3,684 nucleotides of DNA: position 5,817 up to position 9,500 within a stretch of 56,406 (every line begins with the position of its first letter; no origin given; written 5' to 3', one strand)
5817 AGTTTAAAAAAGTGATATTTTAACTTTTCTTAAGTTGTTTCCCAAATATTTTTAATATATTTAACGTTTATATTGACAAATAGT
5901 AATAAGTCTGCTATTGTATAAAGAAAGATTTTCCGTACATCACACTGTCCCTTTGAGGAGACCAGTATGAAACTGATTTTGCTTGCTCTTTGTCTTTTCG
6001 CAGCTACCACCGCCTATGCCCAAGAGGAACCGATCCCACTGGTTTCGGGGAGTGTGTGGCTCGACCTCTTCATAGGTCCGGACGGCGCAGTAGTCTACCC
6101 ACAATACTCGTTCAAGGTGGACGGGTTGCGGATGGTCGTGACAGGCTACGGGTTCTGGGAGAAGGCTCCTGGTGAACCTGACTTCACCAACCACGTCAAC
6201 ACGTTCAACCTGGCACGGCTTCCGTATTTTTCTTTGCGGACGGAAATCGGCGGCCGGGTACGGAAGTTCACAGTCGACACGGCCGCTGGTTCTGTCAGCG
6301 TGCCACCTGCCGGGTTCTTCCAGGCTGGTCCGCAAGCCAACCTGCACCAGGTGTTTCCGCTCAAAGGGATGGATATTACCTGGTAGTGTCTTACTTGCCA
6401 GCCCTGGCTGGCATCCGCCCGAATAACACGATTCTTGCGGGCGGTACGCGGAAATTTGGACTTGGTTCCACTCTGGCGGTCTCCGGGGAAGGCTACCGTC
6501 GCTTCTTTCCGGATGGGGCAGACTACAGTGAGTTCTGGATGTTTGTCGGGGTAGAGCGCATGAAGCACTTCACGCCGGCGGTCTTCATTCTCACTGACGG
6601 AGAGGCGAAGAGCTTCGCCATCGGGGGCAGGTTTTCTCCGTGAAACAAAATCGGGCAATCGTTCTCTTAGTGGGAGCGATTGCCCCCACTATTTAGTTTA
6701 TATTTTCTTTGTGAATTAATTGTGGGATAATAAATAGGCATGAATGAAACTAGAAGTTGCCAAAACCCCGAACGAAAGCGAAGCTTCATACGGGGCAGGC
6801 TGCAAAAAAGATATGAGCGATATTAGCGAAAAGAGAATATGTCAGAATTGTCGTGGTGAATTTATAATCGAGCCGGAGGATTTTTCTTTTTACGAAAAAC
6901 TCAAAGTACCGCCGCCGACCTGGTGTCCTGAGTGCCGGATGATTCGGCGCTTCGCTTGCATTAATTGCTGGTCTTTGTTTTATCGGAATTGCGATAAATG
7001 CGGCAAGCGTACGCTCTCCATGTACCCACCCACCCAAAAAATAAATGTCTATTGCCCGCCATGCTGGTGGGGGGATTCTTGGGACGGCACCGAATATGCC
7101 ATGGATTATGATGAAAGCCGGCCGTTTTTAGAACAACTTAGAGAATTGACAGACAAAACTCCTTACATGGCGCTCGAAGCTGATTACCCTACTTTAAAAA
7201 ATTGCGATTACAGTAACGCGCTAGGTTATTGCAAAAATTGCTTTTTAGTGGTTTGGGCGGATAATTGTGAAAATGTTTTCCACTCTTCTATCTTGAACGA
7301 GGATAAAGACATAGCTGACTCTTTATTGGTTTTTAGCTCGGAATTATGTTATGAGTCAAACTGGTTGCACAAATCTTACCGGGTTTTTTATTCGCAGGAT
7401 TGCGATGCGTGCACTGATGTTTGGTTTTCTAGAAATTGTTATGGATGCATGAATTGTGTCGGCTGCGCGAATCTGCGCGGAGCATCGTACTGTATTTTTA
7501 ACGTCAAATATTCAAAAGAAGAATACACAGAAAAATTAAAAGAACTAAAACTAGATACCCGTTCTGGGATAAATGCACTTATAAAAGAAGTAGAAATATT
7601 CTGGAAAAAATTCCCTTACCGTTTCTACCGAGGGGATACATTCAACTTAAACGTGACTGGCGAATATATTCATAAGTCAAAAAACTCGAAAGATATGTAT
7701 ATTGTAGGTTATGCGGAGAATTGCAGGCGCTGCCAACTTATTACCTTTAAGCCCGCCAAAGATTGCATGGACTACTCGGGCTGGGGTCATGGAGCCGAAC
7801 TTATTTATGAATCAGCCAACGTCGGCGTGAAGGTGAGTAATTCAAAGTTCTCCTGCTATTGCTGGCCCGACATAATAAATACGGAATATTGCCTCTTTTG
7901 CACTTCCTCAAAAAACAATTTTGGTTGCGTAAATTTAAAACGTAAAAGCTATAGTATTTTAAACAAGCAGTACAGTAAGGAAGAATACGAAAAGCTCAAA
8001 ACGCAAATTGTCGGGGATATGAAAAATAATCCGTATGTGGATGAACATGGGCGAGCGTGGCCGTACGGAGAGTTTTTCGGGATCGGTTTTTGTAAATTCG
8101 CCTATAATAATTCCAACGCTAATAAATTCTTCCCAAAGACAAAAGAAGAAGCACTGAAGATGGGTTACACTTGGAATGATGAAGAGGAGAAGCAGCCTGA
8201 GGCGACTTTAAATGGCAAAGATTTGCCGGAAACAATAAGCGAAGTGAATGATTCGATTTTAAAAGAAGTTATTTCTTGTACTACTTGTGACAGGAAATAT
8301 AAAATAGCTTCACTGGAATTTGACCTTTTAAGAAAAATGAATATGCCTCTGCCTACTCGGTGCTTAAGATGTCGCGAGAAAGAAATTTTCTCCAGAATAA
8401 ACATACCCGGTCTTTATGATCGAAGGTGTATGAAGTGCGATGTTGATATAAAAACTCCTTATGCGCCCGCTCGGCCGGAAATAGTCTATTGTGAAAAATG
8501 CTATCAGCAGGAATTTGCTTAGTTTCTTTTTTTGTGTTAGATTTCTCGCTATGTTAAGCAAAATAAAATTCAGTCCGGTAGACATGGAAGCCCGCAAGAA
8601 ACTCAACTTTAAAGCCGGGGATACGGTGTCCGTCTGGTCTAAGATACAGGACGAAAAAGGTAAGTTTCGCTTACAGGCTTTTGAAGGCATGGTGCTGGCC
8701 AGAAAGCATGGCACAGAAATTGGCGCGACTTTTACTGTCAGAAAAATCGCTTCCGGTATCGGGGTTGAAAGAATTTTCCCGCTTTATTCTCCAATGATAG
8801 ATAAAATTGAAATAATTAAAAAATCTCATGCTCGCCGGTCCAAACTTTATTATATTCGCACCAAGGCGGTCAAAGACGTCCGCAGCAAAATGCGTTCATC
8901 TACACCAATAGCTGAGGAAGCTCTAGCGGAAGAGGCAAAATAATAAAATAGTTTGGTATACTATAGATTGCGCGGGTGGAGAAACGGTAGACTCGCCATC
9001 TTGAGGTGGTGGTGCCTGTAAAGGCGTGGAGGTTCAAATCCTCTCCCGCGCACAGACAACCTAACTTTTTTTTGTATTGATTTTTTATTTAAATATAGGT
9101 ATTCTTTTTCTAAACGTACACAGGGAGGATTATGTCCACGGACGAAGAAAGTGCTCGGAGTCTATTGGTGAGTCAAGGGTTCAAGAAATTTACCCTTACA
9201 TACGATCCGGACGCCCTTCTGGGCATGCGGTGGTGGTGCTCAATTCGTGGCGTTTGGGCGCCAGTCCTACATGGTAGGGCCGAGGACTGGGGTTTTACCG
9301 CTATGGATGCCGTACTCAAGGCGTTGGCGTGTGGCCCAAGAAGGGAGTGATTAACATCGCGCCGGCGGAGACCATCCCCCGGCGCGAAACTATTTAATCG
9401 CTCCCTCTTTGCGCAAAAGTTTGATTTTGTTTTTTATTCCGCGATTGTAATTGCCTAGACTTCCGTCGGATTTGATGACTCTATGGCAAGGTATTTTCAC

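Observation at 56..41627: Five self-contained GC-rich expression cassettes embedded in an AT-rich CPR-like backbone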

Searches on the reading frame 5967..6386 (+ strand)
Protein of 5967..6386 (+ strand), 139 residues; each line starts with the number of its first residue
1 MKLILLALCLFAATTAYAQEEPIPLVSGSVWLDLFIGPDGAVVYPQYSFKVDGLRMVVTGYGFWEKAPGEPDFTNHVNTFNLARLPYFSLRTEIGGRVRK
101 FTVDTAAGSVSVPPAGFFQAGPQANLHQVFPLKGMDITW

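Call 14: search_protein_families(library=pfam, max_evalue=1, proteins=[window:5967-6386:+])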
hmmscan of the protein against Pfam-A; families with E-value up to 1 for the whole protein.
window:5967-6386:+ (139 aa): 0 families

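Call 15: search_protein_families(library=phrogs, max_evalue=1, proteins=[window:5967-6386:+])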
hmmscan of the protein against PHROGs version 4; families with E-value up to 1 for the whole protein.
window:5967-6386:+ (139 aa): 0 families

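Call 16: find_encoding_contigs(protein=window:5967-6386:+, flank=6000, max_places=8)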
Protein window:5967-6386:+ (139 aa): 3 contigs read that carry it; 2 places shown.
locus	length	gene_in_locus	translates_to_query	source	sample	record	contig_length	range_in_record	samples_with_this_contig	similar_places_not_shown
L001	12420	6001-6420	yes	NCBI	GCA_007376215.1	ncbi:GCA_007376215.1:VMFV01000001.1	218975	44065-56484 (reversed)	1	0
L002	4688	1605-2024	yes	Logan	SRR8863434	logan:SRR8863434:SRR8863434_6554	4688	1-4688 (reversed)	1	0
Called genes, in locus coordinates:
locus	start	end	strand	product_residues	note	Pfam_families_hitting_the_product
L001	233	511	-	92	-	-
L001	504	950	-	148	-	-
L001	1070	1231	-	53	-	-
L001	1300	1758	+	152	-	PF03652:RuvX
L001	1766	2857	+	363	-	PF11104:PilM_2, PF06723:MreB_Mbl (faint), PF14450:FtsA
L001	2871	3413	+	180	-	-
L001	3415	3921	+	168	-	-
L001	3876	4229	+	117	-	-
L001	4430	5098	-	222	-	PF13384:HTH_23 (weak)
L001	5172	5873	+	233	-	PF00849:PseudoU_synth_2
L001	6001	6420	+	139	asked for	-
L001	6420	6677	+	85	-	-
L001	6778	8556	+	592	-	-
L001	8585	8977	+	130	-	PF01245:Ribosomal_L19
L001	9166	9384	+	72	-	-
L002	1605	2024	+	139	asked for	-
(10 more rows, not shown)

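Call 18: find_homologous_proteins(query=window:5967-6386:+, max_evalue=0.01)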
Query window:5967-6386:+ (139 aa): 7 proteins with E <= 0.01 among 49 candidates.
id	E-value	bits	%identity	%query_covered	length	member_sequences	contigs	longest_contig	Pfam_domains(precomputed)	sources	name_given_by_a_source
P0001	1.5e-89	315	100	100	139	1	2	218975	-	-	-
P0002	7.2e-54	200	68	92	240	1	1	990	-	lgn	-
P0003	3.4e-46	175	59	98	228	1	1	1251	-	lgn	-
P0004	3.1e-39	152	59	81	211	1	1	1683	-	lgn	-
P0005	1.1e-36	144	52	91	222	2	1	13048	-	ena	-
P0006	1.2e-28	118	58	76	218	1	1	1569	-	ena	-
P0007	4.1e-24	103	52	92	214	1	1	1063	-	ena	-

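Call 20: find_encoding_contigs(protein=P0005, flank=8000, max_places=5)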
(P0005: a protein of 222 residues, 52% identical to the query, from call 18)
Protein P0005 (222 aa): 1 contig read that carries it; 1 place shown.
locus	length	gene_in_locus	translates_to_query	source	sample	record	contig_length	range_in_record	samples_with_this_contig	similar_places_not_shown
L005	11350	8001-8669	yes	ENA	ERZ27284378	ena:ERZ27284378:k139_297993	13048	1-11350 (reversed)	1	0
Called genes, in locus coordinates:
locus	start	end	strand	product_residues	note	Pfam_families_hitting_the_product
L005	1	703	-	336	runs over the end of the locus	PF01259:SAICAR_synt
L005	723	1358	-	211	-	PF01209:Ubie_methyltran (weak), PF05891:Methyltransf_PK (weak), PF03848:TehB (weak), PF13489:Methyltransf_23, PF13847:Methyltransf_31, PF08241:Methyltransf_11, PF08242:Methyltransf_12, PF13649:Methyltransf_25, +1 more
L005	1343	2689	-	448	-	PF00206:Lyase_1, PF08328:ASL_C (weak), PF10397:ADSL_C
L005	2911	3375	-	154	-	PF00731:AIRC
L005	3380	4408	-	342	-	PF00586:AIRS, PF02769:AIRS_C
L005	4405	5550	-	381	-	PF00583:Acetyltransf_1, PF13673:Acetyltransf_10, PF13508:Acetyltransf_7, PF14542:Acetyltransf_CG (weak), PF13624:SurA_N_3, PF13623:SurA_N_2, PF09312:SurA_N (weak)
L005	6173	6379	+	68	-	-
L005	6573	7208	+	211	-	-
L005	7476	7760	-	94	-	-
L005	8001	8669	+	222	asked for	-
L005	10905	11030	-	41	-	-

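Call 31: find_related_loci(query=A2, collection=metagenome_contigs, flank=10000)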
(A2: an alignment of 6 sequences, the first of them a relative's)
Query A2 (240 aa) in metagenome_contigs; peptide patterns used: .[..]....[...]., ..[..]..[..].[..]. (x = any residue, [..] = any of these).
68 stretches matched a pattern; 1 encode a relative of the query (tblastn E <= 1e-3); 1 distinct loci.
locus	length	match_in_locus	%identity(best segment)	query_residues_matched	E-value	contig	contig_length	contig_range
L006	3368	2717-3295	61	41-230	2e-73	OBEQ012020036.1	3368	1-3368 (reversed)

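Call 32: find_related_loci(query=A2, collection=viral_contigs, flank=10000)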
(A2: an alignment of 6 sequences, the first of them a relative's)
Query A2 (240 aa) in viral_contigs; peptide patterns used: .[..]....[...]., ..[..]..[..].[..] (x = any residue, [..] = any of these).
33 stretches matched a pattern, but none encodes a relative of the query by tblastn (E <= 1e-3).

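Call 49: find_encoding_contigs(protein=P0004, flank=3000, max_places=3)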
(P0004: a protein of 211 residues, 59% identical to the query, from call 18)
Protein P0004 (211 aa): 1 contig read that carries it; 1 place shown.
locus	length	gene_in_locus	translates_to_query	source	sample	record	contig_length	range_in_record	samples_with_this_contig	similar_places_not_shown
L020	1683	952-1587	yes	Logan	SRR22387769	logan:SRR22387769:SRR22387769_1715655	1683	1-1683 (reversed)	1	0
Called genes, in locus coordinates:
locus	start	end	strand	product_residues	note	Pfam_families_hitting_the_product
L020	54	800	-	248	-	PF01978:TrmB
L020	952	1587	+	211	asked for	-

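Call 50: find_encoding_contigs(protein=P0006, flank=3000, max_places=3)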
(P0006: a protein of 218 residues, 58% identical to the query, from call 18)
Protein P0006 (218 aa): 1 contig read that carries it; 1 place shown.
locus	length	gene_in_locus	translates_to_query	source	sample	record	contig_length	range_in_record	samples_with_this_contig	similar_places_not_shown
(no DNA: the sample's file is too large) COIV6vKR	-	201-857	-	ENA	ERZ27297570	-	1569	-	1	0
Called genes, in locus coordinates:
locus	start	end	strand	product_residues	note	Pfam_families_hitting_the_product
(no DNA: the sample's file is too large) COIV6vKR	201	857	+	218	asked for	-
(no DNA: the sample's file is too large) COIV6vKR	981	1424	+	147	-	-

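Call 51: find_encoding_contigs(protein=P0003, flank=3000, max_places=3)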
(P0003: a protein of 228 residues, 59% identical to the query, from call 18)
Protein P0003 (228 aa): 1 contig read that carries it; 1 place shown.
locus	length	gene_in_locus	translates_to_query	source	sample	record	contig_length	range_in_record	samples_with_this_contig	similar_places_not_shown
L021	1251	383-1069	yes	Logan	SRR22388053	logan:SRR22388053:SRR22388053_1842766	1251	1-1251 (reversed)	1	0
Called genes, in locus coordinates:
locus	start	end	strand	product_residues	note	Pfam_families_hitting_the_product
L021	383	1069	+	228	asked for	-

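Call 64: search_protein_families(library=ncbifam, max_evalue=1, proteins=[P0002, L005:6173-6379:+, L005:6573-7208:+])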
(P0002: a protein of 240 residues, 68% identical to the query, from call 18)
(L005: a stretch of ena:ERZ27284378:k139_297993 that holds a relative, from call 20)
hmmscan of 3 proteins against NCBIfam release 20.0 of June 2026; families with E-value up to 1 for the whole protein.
P0002 (240 aa): 0 families

L005:6173-6379:+ (68 aa): 0 families

L005:6573-7208:+ (211 aa): 2 families
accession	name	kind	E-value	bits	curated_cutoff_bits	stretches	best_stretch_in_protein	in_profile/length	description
NF033761.1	gliding_GltJ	equivalog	0.025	13.6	450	1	143-199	410-466/671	adventurous gliding motility protein GltJ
NF052243.1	T4PFormProtSgmX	equivalog_domain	0.31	9.2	1800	1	112-192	263-342/1065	type IV pili formation protein SgmX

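Call 65: search_protein_families(library=padloc, max_evalue=1, proteins=[P0002, L005:6173-6379:+, L005:6573-7208:+])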
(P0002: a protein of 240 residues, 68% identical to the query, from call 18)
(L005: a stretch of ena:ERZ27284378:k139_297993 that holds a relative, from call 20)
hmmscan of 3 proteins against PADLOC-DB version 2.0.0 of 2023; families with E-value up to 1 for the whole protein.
P0002 (240 aa): 0 families

L005:6173-6379:+ (68 aa): 0 families

L005:6573-7208:+ (211 aa): 0 families

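Call 80: predict_structure(alignment_id=A2)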
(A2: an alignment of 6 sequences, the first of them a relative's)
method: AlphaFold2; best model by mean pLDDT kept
length: 240 residues; sequences in the alignment: 6
mean_pLDDT: 84.5   pTM: 0.72
mean pLDDT of the five models: 84.5, 84.0, 80.7, 77.9, 75.6
residues with pLDDT >= 90: 134; 70-90: 72; 50-70: 14; < 50: 20
segments of 3 or more residues with pLDDT < 50: 1-9, 27-37
pLDDT, mean of each block of 10 residues (from residue 1): 43 71 53 46 88 90 93 92 88 94 92 92 88 93 83 92 91 92 88 93 94 91 90 91
secondary structure, 60 per line:
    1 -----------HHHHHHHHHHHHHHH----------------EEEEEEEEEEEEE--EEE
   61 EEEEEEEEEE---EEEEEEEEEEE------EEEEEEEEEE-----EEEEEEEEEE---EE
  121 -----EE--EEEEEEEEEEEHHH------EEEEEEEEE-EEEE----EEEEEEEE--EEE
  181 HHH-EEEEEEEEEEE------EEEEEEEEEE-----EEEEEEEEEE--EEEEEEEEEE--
elements in order: H12-26 E43-55 E58-70 E74-84 E91-100 E106-115 E130-140 E150-158 E160-163 E168-175 E178-180 E185-195 E202-211 E217-226 E229-238

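Call 85: fold_search(model_id=the predicted structure, library=pdb)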
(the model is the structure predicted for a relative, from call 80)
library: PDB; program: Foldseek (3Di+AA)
matches with E <= 10: 814; with E <= 0.001: 1
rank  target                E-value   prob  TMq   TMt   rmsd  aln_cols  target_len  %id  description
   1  6ehc_A                6.2e-04  0.99  0.26  0.22  13.1       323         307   12  OmpUdeltaN (N-terminus deletion mutant of OmpU), outer membrane protein of Vibrio cholerae (released 2018-04-25)
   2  3qq2_A                1.5e-03  0.99  0.28  0.27   9.6       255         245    8  Crystal Structure of the Beta Domain of the Bordetella Autotransporter Brka (released 2011-04-13)
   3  6ehb_C                1.6e-03  0.97  0.28  0.23  11.2       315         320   12  OmpU, an outer membrane protein, of Vibrio cholerae (released 2018-04-25)
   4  5onu_A                1.7e-03  0.96  0.25  0.22  11.8       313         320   12  Trimeric OmpU structure (released 2018-01-03)
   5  7pge                  1.8e-03  1.00  0.50  0.58   5.5       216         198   14  copper transporter PcoB (released 2022-07-06)
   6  6ehb_B                1.9e-03  0.96  0.28  0.23  11.4       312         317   12  OmpU, an outer membrane protein, of Vibrio cholerae (released 2018-04-25)
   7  6ehb_A                1.9e-03  0.96  0.27  0.23  11.4       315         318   11  OmpU, an outer membrane protein, of Vibrio cholerae (released 2018-04-25)
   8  1uyn                  2.0e-03  1.00  0.36  0.33  12.1       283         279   13  Translocator domain of autotransporter NalP from Neisseria meningitidis (released 2004-03-18)
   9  1prn                  2.1e-03  0.98  0.32  0.28  13.3       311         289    9  REFINED STRUCTURE OF PORIN FROM RHODOPSEUDOMONAS BLASTICA AND COMPARISON WITH THE PORIN FROM RHODOBACTER CAPSULATUS (released 1994-10-15)
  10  6prn                  2.2e-03  0.99  0.32  0.28  13.1       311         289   10  E1M, K50A, R52A MUTANT OF RH. BLASTICA PORIN (released 1998-08-12)
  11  4fqe                  2.5e-03  1.00  0.43  0.55   5.7       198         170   13  KdgM porin (released 2013-06-26)
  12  1bh3                  2.7e-03  0.97  0.31  0.27  13.4       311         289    9  E1M, A116K MUTANT OF RH. BLASTICA PORIN (released 1998-08-12)
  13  5prn                  2.9e-03  0.97  0.30  0.27  13.4       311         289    9  E1M, Y96W, S119W MUTANT OF RH. BLASTICA PORIN (released 1998-08-12)
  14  4pr7_A                3.2e-03  1.00  0.43  0.55   5.8       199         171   14  KdgM porin in complex with disordered oligogalacturonate (released 2014-06-11)
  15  8prn                  3.2e-03  0.99  0.33  0.29  12.7       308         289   10  E1M, K50A, R52A, D97A, E99A MUTANT OF RH. BLASTICA PORIN (released 1998-08-12)
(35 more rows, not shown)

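Call 88: find_encoding_contigs(protein=P0002, flank=3000, max_places=3)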
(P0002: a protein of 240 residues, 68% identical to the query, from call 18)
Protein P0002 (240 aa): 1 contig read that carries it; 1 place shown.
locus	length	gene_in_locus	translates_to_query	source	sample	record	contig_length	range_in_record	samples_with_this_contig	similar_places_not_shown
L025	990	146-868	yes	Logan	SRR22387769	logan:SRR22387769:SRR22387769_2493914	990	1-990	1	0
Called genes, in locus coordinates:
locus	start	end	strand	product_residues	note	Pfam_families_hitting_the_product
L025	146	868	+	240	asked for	-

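Call 89: find_encoding_contigs(protein=P0007, flank=3000, max_places=3)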
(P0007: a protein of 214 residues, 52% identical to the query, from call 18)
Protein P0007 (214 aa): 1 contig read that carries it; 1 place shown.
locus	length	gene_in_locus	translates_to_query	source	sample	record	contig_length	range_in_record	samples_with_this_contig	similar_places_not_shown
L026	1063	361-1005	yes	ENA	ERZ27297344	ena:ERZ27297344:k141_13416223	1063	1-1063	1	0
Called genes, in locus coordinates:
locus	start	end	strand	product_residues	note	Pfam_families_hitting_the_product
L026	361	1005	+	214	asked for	-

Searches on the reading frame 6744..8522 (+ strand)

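Call 98: search_protein_families(library=pfam, max_evalue=0.01, proteins=[window:6744-8522:+])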
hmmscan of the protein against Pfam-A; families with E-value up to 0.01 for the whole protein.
window:6744-8522:+ (592 aa): 1 family
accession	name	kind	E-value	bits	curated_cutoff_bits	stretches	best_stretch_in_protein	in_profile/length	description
PF23477.1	zf_Tbcl_2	-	0.00016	21.7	27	1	558-589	4-35/37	Probable treble clef zinc finger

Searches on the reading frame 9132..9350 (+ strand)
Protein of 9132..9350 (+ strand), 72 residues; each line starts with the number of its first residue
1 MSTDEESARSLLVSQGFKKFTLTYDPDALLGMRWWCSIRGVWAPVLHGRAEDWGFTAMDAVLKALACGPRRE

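Call 14: search_protein_families(library=pfam, max_evalue=1, proteins=[window:9132-9350:+])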
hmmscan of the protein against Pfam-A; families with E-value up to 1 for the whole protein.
window:9132-9350:+ (72 aa): 0 families

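Call 15: search_protein_families(library=phrogs, max_evalue=1, proteins=[window:9132-9350:+])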
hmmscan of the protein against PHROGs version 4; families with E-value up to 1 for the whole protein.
window:9132-9350:+ (72 aa): 0 families

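Call 64: search_protein_families(library=ncbifam, max_evalue=1, proteins=[window:9132-9350:+])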
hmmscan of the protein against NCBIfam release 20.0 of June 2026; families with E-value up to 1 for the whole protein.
window:9132-9350:+ (72 aa): 0 families

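Call 65: search_protein_families(library=padloc, max_evalue=1, proteins=[window:9132-9350:+])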
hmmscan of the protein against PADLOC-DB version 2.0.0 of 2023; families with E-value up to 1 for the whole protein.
window:9132-9350:+ (72 aa): 0 families

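Call 79: find_related_loci(query=window:9132-9350:+, collection=viral_contigs, flank=8000)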
Query window:9132-9350:+ (72 aa) in viral_contigs; peptide patterns used: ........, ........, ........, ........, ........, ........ (x = any residue, [..] = any of these).
3 stretches matched a pattern, but none encodes a relative of the query by tblastn (E <= 1e-3).

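Call 107: find_encoding_contigs(protein=window:9132-9350:+, flank=3000, max_places=5)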
Protein window:9132-9350:+ (72 aa): 1 contig read that carries it; 1 place shown.
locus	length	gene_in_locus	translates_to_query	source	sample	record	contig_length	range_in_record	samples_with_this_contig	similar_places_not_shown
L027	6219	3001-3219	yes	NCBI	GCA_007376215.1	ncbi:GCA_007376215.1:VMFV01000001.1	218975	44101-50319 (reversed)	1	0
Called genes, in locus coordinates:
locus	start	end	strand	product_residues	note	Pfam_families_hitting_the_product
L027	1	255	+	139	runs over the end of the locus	-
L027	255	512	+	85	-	-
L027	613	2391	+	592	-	-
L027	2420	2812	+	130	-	PF01245:Ribosomal_L19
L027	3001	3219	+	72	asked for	-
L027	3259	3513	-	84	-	PF01035:DNA_binding_1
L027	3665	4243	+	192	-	-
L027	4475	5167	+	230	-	PF11139:SfLAP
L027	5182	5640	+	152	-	PF07884:VKOR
